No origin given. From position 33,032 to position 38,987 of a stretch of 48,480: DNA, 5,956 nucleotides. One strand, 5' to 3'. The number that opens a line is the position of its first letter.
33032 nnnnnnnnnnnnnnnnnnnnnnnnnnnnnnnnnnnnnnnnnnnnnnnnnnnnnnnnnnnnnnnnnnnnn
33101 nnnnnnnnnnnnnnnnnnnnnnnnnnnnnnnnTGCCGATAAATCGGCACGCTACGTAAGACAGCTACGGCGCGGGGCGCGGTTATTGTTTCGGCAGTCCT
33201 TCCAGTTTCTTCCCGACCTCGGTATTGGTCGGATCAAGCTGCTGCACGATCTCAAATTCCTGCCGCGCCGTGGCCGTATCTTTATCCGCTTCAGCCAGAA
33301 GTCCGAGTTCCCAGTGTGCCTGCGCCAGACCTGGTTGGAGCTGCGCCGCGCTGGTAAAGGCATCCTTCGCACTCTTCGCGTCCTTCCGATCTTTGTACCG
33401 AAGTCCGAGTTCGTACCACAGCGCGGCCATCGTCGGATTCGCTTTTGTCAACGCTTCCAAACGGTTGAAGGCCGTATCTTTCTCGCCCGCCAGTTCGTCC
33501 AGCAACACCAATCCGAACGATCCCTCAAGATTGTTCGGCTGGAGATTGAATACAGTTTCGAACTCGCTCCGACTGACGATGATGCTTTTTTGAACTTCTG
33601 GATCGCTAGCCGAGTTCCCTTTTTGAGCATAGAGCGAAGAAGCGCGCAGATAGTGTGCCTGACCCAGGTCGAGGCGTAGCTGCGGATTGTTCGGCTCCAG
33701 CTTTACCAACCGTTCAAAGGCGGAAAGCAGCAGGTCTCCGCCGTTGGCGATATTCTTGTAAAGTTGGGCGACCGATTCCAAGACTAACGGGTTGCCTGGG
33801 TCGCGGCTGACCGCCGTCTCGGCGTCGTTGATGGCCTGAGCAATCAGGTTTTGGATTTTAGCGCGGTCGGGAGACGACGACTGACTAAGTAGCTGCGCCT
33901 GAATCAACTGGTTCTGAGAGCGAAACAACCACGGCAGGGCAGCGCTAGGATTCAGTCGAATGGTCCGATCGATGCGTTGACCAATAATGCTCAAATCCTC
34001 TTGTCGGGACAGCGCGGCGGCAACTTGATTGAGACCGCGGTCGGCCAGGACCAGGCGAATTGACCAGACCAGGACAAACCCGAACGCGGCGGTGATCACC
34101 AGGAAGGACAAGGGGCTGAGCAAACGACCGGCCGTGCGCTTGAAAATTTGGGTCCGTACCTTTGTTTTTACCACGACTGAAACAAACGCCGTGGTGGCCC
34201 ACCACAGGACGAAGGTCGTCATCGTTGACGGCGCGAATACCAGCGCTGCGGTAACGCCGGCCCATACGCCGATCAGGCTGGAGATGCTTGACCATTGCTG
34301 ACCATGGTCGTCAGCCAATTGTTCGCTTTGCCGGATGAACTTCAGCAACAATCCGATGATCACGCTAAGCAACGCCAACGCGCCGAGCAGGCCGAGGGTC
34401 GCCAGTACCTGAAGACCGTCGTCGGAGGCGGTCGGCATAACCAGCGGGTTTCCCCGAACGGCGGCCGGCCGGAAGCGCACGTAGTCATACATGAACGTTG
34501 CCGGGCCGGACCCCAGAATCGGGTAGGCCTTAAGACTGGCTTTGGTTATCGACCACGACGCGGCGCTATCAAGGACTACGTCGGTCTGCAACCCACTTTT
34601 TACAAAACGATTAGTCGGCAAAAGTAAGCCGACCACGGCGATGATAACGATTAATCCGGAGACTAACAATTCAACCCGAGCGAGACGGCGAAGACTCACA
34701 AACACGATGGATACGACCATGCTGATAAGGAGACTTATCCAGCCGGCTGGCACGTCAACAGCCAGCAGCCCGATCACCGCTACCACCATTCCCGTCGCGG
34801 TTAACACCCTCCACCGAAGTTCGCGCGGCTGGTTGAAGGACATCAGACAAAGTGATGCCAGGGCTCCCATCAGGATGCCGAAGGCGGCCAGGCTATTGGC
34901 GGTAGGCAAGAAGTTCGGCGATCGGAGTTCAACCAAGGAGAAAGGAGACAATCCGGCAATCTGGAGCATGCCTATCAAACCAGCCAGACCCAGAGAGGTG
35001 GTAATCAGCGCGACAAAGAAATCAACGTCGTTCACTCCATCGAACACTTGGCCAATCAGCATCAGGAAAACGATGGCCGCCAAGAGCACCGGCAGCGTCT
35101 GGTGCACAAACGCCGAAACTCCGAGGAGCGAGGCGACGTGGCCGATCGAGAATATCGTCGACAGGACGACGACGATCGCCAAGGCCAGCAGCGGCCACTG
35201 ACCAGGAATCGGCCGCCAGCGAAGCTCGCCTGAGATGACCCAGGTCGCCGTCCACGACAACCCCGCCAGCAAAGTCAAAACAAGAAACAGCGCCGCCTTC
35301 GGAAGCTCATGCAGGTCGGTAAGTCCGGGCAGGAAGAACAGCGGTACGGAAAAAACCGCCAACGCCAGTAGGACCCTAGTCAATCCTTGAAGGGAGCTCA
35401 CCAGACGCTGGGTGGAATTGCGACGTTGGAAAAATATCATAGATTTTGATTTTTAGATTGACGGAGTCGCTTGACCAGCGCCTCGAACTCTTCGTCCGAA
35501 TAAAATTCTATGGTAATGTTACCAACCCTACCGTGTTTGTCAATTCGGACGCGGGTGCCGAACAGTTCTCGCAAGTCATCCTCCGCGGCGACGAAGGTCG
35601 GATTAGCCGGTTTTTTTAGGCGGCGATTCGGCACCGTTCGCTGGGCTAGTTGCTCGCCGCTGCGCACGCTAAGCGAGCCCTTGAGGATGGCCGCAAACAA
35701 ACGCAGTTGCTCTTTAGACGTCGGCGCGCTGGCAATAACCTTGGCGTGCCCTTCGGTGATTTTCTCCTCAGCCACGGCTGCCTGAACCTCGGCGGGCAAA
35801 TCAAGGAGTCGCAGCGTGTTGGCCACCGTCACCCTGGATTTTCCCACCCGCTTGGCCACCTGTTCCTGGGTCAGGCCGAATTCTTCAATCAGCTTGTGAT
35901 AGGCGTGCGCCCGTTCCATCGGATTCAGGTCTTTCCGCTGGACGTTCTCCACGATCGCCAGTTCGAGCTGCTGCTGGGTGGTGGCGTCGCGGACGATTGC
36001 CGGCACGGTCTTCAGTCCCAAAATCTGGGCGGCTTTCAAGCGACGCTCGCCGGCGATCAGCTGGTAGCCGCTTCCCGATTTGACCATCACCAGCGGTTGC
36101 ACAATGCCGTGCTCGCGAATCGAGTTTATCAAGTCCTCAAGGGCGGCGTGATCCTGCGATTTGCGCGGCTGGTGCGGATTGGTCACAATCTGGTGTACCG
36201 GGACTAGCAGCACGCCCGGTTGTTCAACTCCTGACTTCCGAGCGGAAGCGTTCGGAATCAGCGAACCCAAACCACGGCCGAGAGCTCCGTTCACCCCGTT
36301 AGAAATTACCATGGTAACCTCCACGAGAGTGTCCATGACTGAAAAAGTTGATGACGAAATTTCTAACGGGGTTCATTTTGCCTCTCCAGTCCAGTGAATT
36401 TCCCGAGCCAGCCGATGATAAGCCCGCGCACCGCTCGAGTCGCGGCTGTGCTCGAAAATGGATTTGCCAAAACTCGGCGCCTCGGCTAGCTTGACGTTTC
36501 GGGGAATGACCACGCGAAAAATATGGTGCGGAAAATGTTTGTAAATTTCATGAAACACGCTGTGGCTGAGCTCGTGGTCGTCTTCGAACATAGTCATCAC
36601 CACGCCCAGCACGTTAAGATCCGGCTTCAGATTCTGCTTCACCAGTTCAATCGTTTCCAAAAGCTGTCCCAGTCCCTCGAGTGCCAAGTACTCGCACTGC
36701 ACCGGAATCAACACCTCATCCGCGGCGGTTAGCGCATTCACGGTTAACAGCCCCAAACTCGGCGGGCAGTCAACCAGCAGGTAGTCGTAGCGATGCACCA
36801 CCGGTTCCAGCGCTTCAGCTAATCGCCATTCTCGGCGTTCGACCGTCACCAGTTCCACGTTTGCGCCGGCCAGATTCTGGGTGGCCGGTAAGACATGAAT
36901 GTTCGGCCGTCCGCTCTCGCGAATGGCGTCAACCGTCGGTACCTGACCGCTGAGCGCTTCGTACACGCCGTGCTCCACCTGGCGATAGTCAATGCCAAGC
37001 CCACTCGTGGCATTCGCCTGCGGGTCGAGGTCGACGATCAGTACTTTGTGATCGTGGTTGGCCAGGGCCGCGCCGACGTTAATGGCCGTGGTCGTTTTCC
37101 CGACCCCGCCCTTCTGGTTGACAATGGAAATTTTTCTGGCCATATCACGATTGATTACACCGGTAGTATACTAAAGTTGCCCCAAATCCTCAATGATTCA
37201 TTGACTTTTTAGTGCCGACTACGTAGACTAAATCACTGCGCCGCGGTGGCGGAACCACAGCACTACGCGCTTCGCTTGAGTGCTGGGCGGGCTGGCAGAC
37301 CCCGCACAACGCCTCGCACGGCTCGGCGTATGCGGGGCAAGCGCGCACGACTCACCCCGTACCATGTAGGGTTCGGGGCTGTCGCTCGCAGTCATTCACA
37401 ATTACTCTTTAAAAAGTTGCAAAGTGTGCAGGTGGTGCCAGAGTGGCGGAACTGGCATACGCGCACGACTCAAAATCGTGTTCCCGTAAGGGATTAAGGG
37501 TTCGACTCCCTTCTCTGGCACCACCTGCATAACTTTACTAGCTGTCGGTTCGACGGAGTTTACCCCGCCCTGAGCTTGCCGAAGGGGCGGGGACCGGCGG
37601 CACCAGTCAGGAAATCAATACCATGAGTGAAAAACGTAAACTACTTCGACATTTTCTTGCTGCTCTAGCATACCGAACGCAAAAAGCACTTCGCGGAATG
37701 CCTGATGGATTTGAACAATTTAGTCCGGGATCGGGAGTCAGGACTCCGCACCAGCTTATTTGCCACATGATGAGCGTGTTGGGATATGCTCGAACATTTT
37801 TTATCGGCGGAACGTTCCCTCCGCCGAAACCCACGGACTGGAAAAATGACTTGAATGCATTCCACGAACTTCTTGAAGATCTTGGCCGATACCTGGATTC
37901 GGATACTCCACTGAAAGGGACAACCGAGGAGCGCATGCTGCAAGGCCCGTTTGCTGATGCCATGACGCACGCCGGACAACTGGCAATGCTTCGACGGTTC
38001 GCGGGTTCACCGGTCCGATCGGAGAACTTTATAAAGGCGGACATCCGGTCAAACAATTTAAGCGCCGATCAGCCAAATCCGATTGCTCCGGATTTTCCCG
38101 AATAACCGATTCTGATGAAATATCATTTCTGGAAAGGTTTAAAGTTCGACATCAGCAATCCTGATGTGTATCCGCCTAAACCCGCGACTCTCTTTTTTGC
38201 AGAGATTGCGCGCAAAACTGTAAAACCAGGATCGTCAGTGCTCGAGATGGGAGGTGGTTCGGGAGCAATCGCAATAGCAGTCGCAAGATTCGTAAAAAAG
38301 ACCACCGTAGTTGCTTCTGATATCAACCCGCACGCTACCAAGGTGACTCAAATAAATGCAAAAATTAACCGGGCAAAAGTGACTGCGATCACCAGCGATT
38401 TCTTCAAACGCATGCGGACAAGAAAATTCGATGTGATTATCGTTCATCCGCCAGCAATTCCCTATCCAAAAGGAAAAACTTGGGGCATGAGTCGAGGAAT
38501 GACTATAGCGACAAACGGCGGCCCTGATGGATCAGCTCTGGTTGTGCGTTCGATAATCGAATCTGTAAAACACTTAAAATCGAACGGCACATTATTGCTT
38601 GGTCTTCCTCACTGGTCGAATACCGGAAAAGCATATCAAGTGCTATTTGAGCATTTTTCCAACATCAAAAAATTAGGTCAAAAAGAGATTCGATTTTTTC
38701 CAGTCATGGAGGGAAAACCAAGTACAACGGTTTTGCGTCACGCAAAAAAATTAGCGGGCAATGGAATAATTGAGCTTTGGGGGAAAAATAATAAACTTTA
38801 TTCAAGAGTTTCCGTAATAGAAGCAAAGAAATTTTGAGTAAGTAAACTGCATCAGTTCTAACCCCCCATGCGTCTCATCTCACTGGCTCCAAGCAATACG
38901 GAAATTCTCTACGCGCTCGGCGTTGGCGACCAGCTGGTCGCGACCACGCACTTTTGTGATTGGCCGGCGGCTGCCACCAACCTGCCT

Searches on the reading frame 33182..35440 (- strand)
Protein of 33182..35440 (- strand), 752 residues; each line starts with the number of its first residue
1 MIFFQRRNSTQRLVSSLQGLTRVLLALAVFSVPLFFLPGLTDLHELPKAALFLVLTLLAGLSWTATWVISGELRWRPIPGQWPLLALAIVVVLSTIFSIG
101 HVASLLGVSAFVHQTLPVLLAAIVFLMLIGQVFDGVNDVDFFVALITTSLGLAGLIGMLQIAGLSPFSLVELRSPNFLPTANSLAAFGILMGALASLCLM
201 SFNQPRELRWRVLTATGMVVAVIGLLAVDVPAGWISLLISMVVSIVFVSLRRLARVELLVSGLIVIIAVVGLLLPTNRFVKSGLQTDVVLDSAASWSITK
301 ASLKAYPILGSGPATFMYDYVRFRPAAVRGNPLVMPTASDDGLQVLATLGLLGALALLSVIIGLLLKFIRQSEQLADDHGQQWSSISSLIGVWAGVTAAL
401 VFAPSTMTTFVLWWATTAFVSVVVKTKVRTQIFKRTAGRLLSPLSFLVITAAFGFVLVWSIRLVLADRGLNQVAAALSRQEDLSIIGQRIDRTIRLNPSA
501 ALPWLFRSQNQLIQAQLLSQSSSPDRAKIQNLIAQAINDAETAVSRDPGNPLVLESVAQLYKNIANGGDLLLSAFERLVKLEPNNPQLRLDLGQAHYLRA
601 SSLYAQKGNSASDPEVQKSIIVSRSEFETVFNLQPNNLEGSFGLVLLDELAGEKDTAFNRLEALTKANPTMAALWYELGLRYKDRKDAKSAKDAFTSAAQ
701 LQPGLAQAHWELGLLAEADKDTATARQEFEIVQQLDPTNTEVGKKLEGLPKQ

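Call 57: search_protein_families(library=pfam, proteins=[window:33182-35440:-], max_evalue=0.00001)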
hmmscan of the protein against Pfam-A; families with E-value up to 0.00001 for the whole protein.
window:33182-35440:- (752 aa): 4 families
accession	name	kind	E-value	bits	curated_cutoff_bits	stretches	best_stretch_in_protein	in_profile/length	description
PF13432.12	TPR_16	-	2.6e-08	34.6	32.7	0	676-739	1-64/65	Tetratricopeptide repeat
PF07719.23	TPR_2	-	8.4e-07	29.1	27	0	672-704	1-33/34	Tetratricopeptide repeat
PF04932.20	Wzy_C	-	1.8e-06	28.2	31.7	1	218-358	3-149/149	O-Antigen ligase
PF13428.12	TPR_14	-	2.4e-06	28.1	23.5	0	673-713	2-42/44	Tetratricopeptide repeat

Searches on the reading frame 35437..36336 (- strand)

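Call 57: search_protein_families(library=pfam, proteins=[window:35437-36336:-], max_evalue=0.00001)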
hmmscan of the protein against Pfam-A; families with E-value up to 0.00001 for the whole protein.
window:35437-36336:- (299 aa): 2 families
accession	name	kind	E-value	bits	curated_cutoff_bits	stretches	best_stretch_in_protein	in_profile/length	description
PF17762.8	HTH_ParB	-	3.2e-36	124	22.6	1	135-233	1-99/102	ParB HTH domain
PF02195.25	ParB_N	-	2.5e-29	101.6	26.3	1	44-133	5-95/95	ParB N-terminal domain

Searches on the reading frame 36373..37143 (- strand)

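Call 57: search_protein_families(library=pfam, proteins=[window:36373-37143:-], max_evalue=0.00001)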
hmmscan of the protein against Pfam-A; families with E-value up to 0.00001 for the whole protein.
window:36373-37143:- (256 aa): 7 families
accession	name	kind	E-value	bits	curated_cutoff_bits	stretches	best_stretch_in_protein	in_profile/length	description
PF13614.12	AAA_31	-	3.7e-65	219.6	27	1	3-178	2-177/177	AAA domain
PF01656.29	CbiA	-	4.3e-29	101.4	25.4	1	5-229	1-125/125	CobQ/CobB/MinD/ParA nucleotide binding domain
PF09140.17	MipZ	-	4.4e-12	46.3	20.7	1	5-161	3-142/262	ATPase MipZ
PF10609.15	ParA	-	1.6e-11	44.6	27.1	1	3-40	4-41/246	NUBPL iron-transfer P-loop NTPase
PF06564.18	CBP_BcsQ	-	5.3e-11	42.9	21.3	1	10-246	9-230/234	Cellulose biosynthesis protein BcsQ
PF00142.24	Fer4_NifH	-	7e-11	42.5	25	1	8-47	5-44/271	4Fe-4S iron sulfur cluster binding proteins, NifH/frxC family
PF02374.21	ArsA_ATPase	-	6.7e-08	32.5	24.3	1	6-65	4-63/305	Anion-transporting ATPase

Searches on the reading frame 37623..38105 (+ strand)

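Call 57: search_protein_families(library=pfam, proteins=[window:37623-38105:+], max_evalue=0.00001)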
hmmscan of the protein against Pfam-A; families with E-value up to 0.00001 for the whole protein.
window:37623-38105:+ (160 aa): 0 families

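Call 92: search_protein_families(library=pfam, proteins=[window:37623-38105:+], max_evalue=0.05)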
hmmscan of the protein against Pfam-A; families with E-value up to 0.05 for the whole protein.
window:37623-38105:+ (160 aa): 1 family
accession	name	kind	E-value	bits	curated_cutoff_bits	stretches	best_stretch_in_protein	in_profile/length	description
PF12867.12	DinB_2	-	0.00061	20.7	24.8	1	17-93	7-89/128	DinB superfamily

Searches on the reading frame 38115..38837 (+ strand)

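Call 58: search_protein_families(library=pfam, proteins=[window:38115-38837:+], max_evalue=0.00001)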
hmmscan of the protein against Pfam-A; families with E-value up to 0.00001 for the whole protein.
window:38115-38837:+ (240 aa): 5 families
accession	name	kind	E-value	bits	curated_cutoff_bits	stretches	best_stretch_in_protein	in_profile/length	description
PF05175.20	MTS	-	1.2e-13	51.5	23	1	35-113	30-107/170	Methyltransferase small domain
PF02475.24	TRM5-TYW2_MTfase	-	8.2e-10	39.3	28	1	34-110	32-110/164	TRM5/TYW2 methyltransferase domain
PF06325.19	PrmA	-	1.4e-09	38.3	22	1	33-109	156-231/296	Ribosomal protein L11 methyltransferase (PrmA)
PF13847.12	Methyltransf_31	-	4.8e-07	30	27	1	38-111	3-81/145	Methyltransferase domain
PF13649.12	Methyltransf_25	-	2e-06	28.8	27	1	42-110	1-70/97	Methyltransferase domain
